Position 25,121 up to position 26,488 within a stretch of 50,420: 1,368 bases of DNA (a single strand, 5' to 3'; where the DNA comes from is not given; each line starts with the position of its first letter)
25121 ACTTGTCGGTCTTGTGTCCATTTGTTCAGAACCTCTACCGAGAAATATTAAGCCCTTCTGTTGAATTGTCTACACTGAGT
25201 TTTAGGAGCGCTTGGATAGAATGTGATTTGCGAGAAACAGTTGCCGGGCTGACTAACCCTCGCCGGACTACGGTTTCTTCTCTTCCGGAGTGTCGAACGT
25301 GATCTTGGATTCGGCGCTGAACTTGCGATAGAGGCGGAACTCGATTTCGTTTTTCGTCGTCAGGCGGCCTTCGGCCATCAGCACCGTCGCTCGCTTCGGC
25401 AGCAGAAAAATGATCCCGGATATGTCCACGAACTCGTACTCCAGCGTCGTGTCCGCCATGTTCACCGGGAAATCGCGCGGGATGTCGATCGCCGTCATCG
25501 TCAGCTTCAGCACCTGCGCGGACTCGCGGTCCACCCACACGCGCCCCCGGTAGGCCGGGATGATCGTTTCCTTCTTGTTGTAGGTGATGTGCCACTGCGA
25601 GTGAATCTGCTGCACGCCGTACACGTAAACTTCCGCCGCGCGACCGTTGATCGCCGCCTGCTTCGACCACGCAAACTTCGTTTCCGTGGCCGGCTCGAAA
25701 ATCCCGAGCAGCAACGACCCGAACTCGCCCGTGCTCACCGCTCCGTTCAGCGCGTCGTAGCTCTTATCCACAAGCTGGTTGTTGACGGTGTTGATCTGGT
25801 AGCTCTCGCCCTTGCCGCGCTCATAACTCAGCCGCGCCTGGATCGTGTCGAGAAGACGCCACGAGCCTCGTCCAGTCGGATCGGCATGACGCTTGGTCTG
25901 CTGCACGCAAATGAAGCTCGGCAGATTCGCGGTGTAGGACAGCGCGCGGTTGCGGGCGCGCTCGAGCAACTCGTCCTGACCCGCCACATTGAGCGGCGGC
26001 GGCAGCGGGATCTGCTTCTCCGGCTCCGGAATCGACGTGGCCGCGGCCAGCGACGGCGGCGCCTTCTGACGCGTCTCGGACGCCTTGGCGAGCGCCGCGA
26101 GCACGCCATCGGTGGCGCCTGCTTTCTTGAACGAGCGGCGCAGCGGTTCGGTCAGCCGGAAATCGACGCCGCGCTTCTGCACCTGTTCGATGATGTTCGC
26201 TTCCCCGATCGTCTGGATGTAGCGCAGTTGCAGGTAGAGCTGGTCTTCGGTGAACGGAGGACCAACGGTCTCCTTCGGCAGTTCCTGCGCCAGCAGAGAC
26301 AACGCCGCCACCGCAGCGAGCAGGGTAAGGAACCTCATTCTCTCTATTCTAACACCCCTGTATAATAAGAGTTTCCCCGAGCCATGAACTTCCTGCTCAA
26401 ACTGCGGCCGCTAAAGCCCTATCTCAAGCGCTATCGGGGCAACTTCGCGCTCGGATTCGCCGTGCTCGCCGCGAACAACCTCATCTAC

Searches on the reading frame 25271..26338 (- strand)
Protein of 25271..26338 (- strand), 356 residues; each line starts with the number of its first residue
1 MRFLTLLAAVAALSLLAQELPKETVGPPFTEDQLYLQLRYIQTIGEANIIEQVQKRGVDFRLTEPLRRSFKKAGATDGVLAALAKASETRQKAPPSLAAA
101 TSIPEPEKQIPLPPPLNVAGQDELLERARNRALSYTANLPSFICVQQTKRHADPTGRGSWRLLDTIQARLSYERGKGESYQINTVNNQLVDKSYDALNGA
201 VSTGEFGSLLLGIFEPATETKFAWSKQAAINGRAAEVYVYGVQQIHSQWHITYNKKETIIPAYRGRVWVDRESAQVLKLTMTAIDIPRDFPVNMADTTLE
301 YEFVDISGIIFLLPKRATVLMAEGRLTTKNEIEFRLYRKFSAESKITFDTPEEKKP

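Call 10: search_protein_families(library=pfam, max_evalue=0.1, proteins=[window:25271-26338:-])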
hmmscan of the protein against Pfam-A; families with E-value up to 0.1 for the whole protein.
window:25271-26338:- (356 aa): 0 families

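Call 11: search_protein_families(library=padloc, max_evalue=0.1, proteins=[window:25271-26338:-])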
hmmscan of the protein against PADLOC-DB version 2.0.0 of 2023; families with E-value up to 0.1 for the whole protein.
window:25271-26338:- (356 aa): 0 families

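Call 22: find_related_loci(query=window:25271-26338:-, collection=genome_contigs, flank=10000)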
Query window:25271-26338:- (356 aa) in genome_contigs; peptide patterns used: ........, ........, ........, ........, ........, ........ (x = any residue, [..] = any of these).
133 stretches matched a pattern, but none encodes a relative of the query by tblastn (E <= 1e-3).

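Call 73: search_protein_families(library=ncbifam, max_evalue=0.1, proteins=[window:25271-26338:-])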
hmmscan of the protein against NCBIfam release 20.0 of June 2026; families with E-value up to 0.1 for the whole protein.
window:25271-26338:- (356 aa): 0 families

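Call 76: find_encoding_contigs(protein=window:25271-26338:-, flank=10000, max_places=6)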
Protein window:25271-26338:- (356 aa): no gene with exactly this product is on record in the collection.

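Call 80: search_protein_families(library=phrogs, max_evalue=0.01, proteins=[window:25271-26338:-])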
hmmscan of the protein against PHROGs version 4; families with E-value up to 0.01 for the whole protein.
window:25271-26338:- (356 aa): 0 families
